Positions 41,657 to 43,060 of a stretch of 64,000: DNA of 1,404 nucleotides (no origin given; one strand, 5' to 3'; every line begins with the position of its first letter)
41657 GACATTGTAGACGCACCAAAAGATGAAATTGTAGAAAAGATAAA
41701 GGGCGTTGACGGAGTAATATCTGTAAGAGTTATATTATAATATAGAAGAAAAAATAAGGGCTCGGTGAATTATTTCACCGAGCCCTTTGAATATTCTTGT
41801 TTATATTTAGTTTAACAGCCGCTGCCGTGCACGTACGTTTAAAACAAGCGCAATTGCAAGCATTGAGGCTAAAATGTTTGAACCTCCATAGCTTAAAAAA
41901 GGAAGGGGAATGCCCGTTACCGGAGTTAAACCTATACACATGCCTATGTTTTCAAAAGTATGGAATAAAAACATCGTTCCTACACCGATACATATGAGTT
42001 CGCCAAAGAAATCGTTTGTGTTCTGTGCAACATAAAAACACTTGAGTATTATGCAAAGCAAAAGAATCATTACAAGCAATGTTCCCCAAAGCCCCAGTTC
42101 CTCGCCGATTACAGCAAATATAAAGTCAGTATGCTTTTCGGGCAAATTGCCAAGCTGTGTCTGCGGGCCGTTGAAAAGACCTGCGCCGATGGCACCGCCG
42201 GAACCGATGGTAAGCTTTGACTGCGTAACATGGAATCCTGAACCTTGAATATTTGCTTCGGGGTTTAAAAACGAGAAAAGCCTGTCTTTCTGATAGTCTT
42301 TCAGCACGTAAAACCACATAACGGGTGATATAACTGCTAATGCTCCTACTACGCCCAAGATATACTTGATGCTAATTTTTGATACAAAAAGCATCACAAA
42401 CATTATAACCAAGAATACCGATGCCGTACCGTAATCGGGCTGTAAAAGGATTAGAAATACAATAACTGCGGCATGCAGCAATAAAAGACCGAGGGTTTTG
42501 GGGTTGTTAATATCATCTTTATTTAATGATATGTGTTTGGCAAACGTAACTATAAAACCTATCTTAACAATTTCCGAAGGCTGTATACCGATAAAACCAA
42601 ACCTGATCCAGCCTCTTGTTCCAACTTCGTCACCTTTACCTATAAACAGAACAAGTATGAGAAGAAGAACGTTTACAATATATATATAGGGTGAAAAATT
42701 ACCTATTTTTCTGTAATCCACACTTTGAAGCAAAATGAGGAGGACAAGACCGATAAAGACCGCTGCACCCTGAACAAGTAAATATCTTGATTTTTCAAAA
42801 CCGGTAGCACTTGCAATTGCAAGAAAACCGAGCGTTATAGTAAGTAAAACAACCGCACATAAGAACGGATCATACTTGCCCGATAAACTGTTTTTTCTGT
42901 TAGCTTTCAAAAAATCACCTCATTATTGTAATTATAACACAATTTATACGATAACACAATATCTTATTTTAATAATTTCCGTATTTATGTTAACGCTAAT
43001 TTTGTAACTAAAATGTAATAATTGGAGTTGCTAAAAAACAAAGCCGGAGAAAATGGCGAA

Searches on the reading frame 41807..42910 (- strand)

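Call 7: search_protein_families(library=pfam, proteins=[window:41807-42910:-])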
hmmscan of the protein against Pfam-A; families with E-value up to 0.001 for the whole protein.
window:41807-42910:- (367 aa): 1 family
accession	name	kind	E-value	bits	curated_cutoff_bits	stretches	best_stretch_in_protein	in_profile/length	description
PF01098.24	FTSW_RODA_SPOVE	-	1e-97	327.8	26.4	1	18-363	5-354/356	Cell cycle protein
